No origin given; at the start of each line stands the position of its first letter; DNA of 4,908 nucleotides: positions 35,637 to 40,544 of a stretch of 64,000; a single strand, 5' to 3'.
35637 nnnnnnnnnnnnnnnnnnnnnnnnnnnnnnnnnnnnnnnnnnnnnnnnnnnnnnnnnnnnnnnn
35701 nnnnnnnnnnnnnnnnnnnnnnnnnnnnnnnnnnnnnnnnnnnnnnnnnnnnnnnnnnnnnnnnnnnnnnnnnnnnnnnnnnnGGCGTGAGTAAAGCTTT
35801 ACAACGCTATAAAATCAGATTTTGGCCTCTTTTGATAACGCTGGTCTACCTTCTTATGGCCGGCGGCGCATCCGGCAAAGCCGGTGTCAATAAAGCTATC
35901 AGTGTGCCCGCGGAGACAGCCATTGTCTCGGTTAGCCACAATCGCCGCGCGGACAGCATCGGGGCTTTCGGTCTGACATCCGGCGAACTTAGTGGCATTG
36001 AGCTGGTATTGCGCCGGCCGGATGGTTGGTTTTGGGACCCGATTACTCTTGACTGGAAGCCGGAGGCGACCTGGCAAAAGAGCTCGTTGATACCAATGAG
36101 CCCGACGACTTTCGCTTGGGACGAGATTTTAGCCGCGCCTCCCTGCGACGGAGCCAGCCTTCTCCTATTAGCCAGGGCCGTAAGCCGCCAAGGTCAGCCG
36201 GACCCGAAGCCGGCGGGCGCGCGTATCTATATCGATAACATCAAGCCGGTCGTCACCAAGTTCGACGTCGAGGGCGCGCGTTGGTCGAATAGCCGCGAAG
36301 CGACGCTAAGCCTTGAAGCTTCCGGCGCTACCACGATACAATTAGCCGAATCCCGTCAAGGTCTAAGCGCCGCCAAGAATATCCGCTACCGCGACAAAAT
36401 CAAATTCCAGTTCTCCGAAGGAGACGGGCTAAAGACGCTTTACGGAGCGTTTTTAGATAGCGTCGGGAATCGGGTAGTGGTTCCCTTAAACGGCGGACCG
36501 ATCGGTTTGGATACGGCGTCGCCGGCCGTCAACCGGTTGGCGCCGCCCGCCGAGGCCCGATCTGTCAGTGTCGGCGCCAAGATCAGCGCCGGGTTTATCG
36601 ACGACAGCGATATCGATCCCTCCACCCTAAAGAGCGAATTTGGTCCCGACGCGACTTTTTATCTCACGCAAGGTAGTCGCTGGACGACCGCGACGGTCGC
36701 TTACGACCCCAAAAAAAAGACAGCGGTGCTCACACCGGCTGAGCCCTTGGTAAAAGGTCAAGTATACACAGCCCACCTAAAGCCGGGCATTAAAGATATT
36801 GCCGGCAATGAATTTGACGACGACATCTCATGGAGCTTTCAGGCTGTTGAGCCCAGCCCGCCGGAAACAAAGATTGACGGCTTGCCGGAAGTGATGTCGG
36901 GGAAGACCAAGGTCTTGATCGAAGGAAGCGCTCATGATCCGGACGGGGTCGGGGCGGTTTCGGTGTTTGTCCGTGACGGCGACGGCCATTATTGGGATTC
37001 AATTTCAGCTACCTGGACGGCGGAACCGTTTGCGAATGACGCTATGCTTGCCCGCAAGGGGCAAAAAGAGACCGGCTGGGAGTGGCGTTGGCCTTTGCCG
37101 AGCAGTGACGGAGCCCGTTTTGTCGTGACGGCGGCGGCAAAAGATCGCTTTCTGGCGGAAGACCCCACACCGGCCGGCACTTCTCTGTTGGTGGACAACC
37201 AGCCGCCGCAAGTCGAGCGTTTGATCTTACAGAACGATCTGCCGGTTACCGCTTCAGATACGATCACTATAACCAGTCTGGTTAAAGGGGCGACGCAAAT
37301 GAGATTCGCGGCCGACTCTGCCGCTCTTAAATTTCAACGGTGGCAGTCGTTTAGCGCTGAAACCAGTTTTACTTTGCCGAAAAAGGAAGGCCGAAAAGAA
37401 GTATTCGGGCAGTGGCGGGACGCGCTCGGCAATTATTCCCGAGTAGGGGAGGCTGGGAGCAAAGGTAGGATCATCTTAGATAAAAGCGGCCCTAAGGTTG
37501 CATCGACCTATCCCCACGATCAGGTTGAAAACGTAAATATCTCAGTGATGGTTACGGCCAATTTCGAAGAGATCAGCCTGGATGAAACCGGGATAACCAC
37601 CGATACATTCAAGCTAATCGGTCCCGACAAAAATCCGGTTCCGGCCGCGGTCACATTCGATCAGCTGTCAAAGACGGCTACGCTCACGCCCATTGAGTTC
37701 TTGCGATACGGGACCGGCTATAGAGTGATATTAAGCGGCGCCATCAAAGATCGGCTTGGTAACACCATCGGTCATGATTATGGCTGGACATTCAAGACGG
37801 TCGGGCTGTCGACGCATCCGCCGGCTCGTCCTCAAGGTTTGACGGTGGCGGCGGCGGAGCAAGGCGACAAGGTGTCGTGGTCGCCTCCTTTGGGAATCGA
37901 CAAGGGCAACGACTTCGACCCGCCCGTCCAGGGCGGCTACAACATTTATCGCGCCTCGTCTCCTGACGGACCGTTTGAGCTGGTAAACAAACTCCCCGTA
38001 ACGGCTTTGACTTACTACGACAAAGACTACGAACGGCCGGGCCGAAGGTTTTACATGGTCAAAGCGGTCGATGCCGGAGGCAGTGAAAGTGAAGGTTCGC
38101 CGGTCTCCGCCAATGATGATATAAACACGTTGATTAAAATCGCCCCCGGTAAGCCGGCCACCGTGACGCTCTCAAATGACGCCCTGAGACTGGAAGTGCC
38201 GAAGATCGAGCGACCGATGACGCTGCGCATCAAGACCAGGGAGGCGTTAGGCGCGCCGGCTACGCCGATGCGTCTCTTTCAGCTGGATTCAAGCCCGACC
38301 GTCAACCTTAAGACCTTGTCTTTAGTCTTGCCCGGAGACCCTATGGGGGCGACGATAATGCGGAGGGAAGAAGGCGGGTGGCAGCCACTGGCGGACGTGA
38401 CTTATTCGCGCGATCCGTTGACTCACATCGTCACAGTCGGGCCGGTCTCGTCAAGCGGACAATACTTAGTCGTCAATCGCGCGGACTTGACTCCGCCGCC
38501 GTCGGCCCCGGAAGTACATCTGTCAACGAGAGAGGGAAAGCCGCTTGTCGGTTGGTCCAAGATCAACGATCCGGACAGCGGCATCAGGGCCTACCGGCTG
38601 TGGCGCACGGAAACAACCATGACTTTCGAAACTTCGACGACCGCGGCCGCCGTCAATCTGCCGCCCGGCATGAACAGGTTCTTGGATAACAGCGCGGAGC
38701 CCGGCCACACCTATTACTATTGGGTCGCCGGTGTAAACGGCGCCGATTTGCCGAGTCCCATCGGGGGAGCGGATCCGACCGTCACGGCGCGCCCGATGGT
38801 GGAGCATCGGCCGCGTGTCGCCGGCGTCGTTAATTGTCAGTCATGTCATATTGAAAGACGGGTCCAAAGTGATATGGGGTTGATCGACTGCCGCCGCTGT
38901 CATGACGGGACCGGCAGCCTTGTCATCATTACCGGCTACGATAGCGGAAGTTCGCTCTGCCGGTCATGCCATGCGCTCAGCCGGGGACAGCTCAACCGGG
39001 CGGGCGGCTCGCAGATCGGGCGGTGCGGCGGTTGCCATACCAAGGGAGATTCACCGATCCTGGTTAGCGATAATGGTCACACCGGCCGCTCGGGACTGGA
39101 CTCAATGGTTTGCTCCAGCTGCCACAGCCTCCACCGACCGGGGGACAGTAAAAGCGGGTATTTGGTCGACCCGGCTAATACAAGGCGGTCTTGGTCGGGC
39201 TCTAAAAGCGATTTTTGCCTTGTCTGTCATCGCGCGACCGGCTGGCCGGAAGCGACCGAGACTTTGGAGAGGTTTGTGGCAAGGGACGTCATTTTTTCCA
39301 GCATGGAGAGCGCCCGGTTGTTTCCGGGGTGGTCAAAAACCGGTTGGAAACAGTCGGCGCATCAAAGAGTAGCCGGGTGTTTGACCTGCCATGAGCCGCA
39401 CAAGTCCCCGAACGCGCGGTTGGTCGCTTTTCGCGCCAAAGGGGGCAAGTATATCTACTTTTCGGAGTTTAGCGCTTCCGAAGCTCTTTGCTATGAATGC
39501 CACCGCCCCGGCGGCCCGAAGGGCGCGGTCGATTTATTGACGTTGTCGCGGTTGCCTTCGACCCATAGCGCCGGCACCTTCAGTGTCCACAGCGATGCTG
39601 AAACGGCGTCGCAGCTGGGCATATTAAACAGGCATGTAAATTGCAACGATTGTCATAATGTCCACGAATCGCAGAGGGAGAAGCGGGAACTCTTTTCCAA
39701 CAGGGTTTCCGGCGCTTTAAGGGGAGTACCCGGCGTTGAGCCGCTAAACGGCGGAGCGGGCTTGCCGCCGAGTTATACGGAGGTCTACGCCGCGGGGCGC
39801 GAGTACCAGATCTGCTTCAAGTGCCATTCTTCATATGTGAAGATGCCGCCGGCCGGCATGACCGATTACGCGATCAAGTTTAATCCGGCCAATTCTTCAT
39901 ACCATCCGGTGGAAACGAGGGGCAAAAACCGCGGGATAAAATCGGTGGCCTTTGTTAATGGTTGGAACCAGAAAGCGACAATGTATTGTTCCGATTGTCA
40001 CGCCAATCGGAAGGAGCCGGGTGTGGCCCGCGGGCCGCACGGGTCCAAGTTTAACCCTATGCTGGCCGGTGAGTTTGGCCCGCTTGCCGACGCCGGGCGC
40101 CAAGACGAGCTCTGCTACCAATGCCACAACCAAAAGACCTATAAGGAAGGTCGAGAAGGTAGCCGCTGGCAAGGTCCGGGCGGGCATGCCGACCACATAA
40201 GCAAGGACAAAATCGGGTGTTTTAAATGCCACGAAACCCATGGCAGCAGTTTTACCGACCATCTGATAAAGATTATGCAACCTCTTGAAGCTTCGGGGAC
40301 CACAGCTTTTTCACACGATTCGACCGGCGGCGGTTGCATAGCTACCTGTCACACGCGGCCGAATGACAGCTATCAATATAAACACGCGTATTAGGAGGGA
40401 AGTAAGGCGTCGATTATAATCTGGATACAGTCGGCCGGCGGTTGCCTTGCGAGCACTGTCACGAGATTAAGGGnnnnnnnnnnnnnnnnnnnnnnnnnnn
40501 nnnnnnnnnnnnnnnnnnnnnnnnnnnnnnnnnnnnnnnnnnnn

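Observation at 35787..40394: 1535-aa secreted Ig-like/FN3 scaffold fused to a 13-haem c-type cytochrome, next to O-oligosaccharyltransferase-like and glycan genes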

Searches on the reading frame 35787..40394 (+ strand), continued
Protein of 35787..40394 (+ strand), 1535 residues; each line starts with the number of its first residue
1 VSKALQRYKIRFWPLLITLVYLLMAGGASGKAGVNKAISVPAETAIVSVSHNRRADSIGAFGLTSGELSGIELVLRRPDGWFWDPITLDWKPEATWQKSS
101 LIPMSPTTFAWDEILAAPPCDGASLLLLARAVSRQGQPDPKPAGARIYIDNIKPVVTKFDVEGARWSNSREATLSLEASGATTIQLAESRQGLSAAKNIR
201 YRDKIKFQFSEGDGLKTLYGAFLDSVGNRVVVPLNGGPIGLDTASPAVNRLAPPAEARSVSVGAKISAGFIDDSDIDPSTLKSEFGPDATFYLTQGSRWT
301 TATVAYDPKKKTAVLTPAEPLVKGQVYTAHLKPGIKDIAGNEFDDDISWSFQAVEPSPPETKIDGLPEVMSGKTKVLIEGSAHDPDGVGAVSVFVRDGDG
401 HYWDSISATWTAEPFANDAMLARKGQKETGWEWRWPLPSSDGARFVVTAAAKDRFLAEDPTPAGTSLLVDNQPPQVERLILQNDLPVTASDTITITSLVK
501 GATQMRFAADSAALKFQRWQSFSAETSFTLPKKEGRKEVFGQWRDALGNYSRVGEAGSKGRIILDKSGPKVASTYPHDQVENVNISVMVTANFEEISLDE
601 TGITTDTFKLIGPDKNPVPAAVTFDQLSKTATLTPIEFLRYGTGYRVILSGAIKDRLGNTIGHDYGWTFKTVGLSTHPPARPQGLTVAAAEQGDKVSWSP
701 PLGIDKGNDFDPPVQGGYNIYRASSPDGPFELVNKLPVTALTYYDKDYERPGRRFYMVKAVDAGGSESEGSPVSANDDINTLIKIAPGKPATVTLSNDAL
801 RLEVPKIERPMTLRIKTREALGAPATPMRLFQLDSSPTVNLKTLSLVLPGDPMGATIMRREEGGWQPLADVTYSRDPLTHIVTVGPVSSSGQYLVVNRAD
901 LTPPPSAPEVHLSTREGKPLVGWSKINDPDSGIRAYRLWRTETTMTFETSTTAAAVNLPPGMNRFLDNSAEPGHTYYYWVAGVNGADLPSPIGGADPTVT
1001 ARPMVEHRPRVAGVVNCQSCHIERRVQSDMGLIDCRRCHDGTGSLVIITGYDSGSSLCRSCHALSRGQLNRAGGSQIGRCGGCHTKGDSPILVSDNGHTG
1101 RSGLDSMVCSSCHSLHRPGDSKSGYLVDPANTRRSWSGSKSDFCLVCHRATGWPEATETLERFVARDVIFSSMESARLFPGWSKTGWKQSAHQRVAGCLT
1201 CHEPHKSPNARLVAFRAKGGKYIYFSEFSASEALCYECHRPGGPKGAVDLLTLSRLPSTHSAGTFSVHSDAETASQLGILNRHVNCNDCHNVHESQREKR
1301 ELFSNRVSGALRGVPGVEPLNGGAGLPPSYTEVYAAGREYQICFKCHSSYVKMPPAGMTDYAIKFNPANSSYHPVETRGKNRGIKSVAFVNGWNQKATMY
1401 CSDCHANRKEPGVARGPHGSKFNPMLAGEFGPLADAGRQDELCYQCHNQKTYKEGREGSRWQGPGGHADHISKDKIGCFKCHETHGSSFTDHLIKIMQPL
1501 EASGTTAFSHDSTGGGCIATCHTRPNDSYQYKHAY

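Call 79: search_protein_families(library=pfam, proteins=[L003:5273-8350:+, L003:8667-9746:+, L003:9743-11425:+, L003:11450-12895:+, L003:12934-14346:+, L003:14803-15429:+, L003:15532-16680:+, L003:16744-17340:+, L003:17276-19312:+, L003:19315-20253:+], max_evalue=0.0001)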
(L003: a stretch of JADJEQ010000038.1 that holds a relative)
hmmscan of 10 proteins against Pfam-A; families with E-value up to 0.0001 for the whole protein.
L003:5273-8350:+ (1025 aa): 2 families
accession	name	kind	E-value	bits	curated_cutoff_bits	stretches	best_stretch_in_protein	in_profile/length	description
PF01578.25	Cytochrom_C_asm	-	3.3e-35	122.1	29.9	1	806-1006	1-208/212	Cytochrome C assembly protein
PF05140.19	ResB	-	4.1e-24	85.7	24.6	2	340-415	195-270/486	ResB-like family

L003:8667-9746:+ (359 aa): 5 families
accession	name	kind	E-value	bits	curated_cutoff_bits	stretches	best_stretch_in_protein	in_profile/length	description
PF01436.27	NHL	-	3.2e-21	74.7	20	1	324-351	1-28/28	NHL repeat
PF17170.10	DUF5128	-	2.7e-16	60.1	22.9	2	195-254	54-114/321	6-bladed beta-propeller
PF06739.17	SBBP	-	3.3e-08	33.8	20.5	0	279-294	14-29/38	Beta-propeller repeat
PF25021.1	TEN_NHL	-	2.4e-06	27.2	27.1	0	277-321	141-183/357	Teneurin NHL domain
PF01731.26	Arylesterase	-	9.4e-05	23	21.3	0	322-351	51-81/86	Arylesterase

L003:9743-11425:+ (560 aa): 5 families
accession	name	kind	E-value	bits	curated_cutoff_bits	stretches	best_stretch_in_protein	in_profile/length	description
PF09699.15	Paired_CXXCH_1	-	7.2e-30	102.8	20.6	3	173-205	8-38/41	Doubled CXXCH motif (Paired_CXXCH_1)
PF14522.11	Cytochrome_C7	-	2.3e-13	50.2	24.8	0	239-320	12-67/67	Cytochrome c7 and related cytochrome c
PF22113.1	Mtrc-MtrF_II-IV_dom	-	6.7e-12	45.7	30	1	236-367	2-129/176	Outer membrane cytochrome MtrC/MtrF-like, domains II/IV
PF14537.11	Cytochrom_c3_2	-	6.5e-08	33.4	25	0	169-204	55-79/79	Cytochrome c3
PF13435.11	Cytochrome_C554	-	4.9e-07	31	20.8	0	199-272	2-83/84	Cytochrome c554 and c-prime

L003:11450-12895:+ (481 aa): 3 families
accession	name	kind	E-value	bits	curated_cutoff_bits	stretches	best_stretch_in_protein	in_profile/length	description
PF02518.31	HATPase_c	-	1.3e-22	80.8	26.4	1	376-480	2-108/111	Histidine kinase-, DNA gyrase B-, and HSP90-like ATPase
PF00512.31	HisKA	-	3e-12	46.8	26.9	1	270-330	3-63/66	His Kinase A (phospho-acceptor) domain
PF00672.30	HAMP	-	7.7e-06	26.6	25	1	199-244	5-50/53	HAMP domain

L003:12934-14346:+ (470 aa): 10 families
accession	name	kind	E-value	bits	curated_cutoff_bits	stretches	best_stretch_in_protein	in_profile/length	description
PF00158.32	Sigma54_activat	-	3.5e-67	225.7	20.2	1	144-311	1-167/168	Sigma-54 interaction domain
PF25601.1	AAA_lid_14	-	1.3e-27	95.8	27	1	317-397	1-81/87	AAA+ ATPase lid domain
PF00072.30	Response_reg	-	1.4e-26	93.3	30.2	1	6-112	1-107/111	Response regulator receiver domain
PF14532.12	Sigma54_activ_2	-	1.9e-19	70.7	25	1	146-316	2-138/138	Sigma-54 interaction domain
PF02954.25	HTH_8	-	3.4e-15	55.9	22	1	429-468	3-42/42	Bacterial regulatory protein, Fis family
PF07728.20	AAA_5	-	2.2e-11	44.3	22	1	169-296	2-129/139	AAA domain (dynein-related subfamily)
PF07724.20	AAA_2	-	6.1e-11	43.1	27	1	166-298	3-136/166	AAA domain (Cdc48 subfamily)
PF00004.35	AAA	-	5.5e-08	33.8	21.2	1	169-295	1-116/131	ATPase family associated with various cellular activities (AAA)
PF00493.29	MCM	-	1.3e-05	24.8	23.3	1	159-302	50-188/224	MCM P-loop domain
PF01078.27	Mg_chelatase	-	2.1e-05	24.5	20.3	0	227-286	96-157/207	Magnesium chelatase, subunit ChlI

L003:14803-15429:+ (208 aa): 4 families
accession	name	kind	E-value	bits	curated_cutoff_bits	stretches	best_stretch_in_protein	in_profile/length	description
PF09699.15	Paired_CXXCH_1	-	2e-11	43.8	20.6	1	173-208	7-38/41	Doubled CXXCH motif (Paired_CXXCH_1)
PF14522.11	Cytochrome_C7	-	2.6e-06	27.6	24.8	0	171-208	12-50/67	Cytochrome c7 and related cytochrome c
PF22113.1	Mtrc-MtrF_II-IV_dom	-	5.3e-05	23.2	30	0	32-101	72-129/176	Outer membrane cytochrome MtrC/MtrF-like, domains II/IV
PF14537.11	Cytochrom_c3_2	-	5.4e-05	24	25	0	170-207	55-79/79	Cytochrome c3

L003:15532-16680:+ (382 aa): 2 families
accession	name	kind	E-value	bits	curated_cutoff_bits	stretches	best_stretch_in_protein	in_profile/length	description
PF01436.27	NHL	-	2.2e-10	40.5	20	0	139-159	8-28/28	NHL repeat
PF17170.10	DUF5128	-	6e-08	32.7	22.9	0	224-287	45-109/321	6-bladed beta-propeller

L003:16744-17340:+ (198 aa): 3 families
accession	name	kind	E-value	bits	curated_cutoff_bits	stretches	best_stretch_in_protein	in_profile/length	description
PF09699.15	Paired_CXXCH_1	-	8.4e-26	89.8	20.6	3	128-165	1-38/41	Doubled CXXCH motif (Paired_CXXCH_1)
PF14537.11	Cytochrom_c3_2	-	1.2e-07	32.5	25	0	134-190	7-68/79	Cytochrome c3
PF14522.11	Cytochrome_C7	-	1.8e-06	28.1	24.8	0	132-187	12-67/67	Cytochrome c7 and related cytochrome c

L003:17276-19312:+ (678 aa): 0 families

L003:19315-20253:+ (312 aa): 6 families
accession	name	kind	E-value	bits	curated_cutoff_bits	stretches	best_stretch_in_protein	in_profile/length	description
PF09699.15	Paired_CXXCH_1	-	7.1e-35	118.9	20.6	3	118-154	3-39/41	Doubled CXXCH motif (Paired_CXXCH_1)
PF14537.11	Cytochrom_c3_2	-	8.8e-12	45.8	25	0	61-152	2-79/79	Cytochrome c3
PF22113.1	Mtrc-MtrF_II-IV_dom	-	3.4e-11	43.4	30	2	97-268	9-168/176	Outer membrane cytochrome MtrC/MtrF-like, domains II/IV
PF14522.11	Cytochrome_C7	-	1.4e-10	41.3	24.8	0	47-129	16-67/67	Cytochrome c7 and related cytochrome c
PF02085.21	Cytochrom_CIII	-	1.5e-06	28.9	22.9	0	115-195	28-89/101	Class III cytochrome C family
PF22678.1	Cytochrom_c_NrfB-like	-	5.6e-06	27.2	27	0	90-150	29-89/89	Cytochrome c-type protein NrfB-like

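Call 81: find_related_loci(query=A6, collection=metagenome_contigs, flank=6000)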
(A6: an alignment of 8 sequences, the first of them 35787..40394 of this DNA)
Query A6 (1535 aa) in metagenome_contigs; peptide patterns used: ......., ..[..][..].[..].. (x = any residue, [..] = any of these).
600 stretches matched a pattern (row limit reached: there are more); 554 encode a relative of the query (tblastn E <= 1e-3); the best 80 are kept; 79 distinct loci.
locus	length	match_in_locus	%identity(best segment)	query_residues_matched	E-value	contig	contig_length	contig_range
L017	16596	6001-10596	75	5-1535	0e+0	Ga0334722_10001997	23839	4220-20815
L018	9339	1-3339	49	111-1535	0e+0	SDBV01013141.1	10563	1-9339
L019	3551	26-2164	54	825-1535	0e+0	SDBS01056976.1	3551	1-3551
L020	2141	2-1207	59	1134-1535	1e-167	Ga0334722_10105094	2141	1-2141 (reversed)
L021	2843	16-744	45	1282-1535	4e-66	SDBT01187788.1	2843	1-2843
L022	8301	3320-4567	34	1109-1531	6e-55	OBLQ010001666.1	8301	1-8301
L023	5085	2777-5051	33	1017-1522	8e-54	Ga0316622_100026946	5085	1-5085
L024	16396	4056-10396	44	1017-1525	9e-52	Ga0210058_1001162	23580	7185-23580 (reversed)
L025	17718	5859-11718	44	1105-1531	9e-52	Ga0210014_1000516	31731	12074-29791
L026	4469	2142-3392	32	1109-1531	6e-51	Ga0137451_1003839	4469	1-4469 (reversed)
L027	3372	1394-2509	35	1174-1531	7e-51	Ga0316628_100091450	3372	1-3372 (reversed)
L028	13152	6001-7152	33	1147-1522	1e-50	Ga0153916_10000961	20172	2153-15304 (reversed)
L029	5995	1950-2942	36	1198-1522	3e-50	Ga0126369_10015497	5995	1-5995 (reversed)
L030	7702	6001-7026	35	1198-1534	2e-49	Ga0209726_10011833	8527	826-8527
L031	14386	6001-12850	33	1008-1525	4e-49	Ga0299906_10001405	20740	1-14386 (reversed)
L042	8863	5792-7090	31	1102-1535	5e-45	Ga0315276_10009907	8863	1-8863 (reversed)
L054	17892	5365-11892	32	1035-1535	3e-36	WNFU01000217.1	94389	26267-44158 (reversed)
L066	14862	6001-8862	27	676-1483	6e-32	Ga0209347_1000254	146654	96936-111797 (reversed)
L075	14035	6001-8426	28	1017-1535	3e-31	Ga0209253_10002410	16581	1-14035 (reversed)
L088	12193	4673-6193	28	1050-1535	5e-30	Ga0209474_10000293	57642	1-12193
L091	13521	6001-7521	28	1050-1535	6e-30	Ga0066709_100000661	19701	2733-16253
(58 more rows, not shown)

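Call 84: search_protein_families(library=pfam, proteins=[L066:3089-3958:+, L066:4087-9036:+, L066:9131-10558:+, L066:10562-11491:+, L066:397-1536:-, L066:1541-2248:-, L066:2307-2822:-, L066:11525-13063:-, L066:13074-14051:+], max_evalue=0.0001)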
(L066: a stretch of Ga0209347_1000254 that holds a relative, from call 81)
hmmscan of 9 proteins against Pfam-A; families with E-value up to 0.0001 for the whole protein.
L066:3089-3958:+ (289 aa): 17 families
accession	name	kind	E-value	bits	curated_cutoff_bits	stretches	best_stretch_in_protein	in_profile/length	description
PF14559.12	TPR_19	-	1e-17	64.6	25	3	161-215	2-56/68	Tetratricopeptide repeat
PF13432.12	TPR_16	-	5.6e-15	55.9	32.7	2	91-146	6-61/65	Tetratricopeptide repeat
PF07719.23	TPR_2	-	4.2e-12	45.6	27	0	151-182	2-33/34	Tetratricopeptide repeat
PF13431.12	TPR_17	-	1.6e-11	43.9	24.4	0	139-170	2-33/34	Tetratricopeptide repeat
PF13428.12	TPR_14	-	9.3e-11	41.8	23.5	0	117-158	2-43/44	Tetratricopeptide repeat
PF13414.12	TPR_11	-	1e-09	38.4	26.8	0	130-159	8-37/42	TPR repeat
PF24575.1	TPR_Slam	-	3e-08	34.5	35.2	0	121-173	52-104/104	Surface lipoprotein assembly modifier, N-terminal TPR repeats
PF12895.13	ANAPC3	-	4.4e-08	33.7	27.2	0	131-209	4-81/82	Anaphase-promoting complex, cyclosome, subunit 3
PF00515.34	TPR_1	-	6.3e-08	32.5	27.8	0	151-183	2-34/34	Tetratricopeptide repeat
PF13181.12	TPR_8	-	8.7e-08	32.2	25.7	0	151-182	2-33/34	Tetratricopeptide repeat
PF13174.12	TPR_6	-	1.5e-07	32.1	26.3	0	117-144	1-28/33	Tetratricopeptide repeat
PF25064.1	ARM_TT21_5th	-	1.5e-07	32.1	27.8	1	117-175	2-60/117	TT21 fifth ARM repeats domain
PF13424.12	TPR_12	-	2.2e-06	28.2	30.1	0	152-209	5-70/77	Tetratricopeptide repeat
PF13176.12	TPR_7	-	6.2e-06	26.3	27.9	0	120-147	3-30/36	Tetratricopeptide repeat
PF21545.3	T7SS_EccA1_N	-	8.7e-06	25.6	27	0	75-262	92-245/272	T7SS, ESX-1 secretion system protein EccA1, N-terminal domain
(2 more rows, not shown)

L066:4087-9036:+ (1649 aa): 4 families
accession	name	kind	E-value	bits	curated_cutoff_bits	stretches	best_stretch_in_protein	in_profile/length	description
PF09699.15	Paired_CXXCH_1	-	7.5e-25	86.8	20.6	1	988-1018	9-38/41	Doubled CXXCH motif (Paired_CXXCH_1)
PF13205.12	Big_5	-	4.6e-22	79.2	23.6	1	862-970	1-105/105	Bacterial Ig-like domain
PF22113.1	Mtrc-MtrF_II-IV_dom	-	1.9e-14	54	30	2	1109-1279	25-168/176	Outer membrane cytochrome MtrC/MtrF-like, domains II/IV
PF14522.11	Cytochrome_C7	-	3.5e-12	46.4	24.8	0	1267-1307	13-53/67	Cytochrome c7 and related cytochrome c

L066:9131-10558:+ (475 aa): 1 family
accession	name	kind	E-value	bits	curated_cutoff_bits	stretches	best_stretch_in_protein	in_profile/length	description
PF05140.19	ResB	-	7.3e-42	144.2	24.6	1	12-451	2-479/486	ResB-like family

L066:10562-11491:+ (309 aa): 1 family
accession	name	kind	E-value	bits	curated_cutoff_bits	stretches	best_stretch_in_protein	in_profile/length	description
PF01578.25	Cytochrom_C_asm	-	7.7e-37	127.4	29.9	1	74-290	6-204/212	Cytochrome C assembly protein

L066:397-1536:- (379 aa): 1 family
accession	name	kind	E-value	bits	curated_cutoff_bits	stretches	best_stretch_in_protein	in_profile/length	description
PF05239.21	PRC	-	5.1e-10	39.7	21.2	0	94-160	11-76/78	PRC-barrel domain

L066:1541-2248:- (235 aa): 0 families

L066:2307-2822:- (171 aa): 0 families

L066:11525-13063:- (512 aa): 2 families
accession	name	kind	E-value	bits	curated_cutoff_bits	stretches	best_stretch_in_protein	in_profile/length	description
PF04055.27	Radical_SAM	-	7.8e-22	78.6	29.5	1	226-390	1-165/166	Radical SAM superfamily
PF02310.24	B12-binding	-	7e-21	74.7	32.1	1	30-150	5-118/121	B12 binding domain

L066:13074-14051:+ (325 aa): 0 families

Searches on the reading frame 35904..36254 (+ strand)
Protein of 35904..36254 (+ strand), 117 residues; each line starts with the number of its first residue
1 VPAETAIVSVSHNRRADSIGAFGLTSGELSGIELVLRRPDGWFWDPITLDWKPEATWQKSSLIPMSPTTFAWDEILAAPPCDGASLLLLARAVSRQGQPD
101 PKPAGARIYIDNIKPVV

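Call 70: search_solved_structures(query=A4, max_evalue=1)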
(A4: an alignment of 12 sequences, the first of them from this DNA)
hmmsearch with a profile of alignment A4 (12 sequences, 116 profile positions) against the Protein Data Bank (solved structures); distinct sequences matched with E-value up to 1: 0.

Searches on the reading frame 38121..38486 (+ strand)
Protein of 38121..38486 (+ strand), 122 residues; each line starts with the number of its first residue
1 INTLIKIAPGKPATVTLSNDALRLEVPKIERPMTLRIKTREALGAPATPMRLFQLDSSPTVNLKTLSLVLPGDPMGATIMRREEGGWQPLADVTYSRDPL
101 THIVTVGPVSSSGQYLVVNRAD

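Call 71: search_solved_structures(query=A5, max_evalue=1)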
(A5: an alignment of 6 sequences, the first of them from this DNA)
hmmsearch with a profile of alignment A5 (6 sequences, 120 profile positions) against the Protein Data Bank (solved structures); distinct sequences matched with E-value up to 1: 2.
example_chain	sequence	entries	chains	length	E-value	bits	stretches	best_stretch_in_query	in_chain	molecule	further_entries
8opr_A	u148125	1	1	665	0.25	14.7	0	16-77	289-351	S-layer protein EA1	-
2jd9_A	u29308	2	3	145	0.93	12.9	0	77-110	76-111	YECBM32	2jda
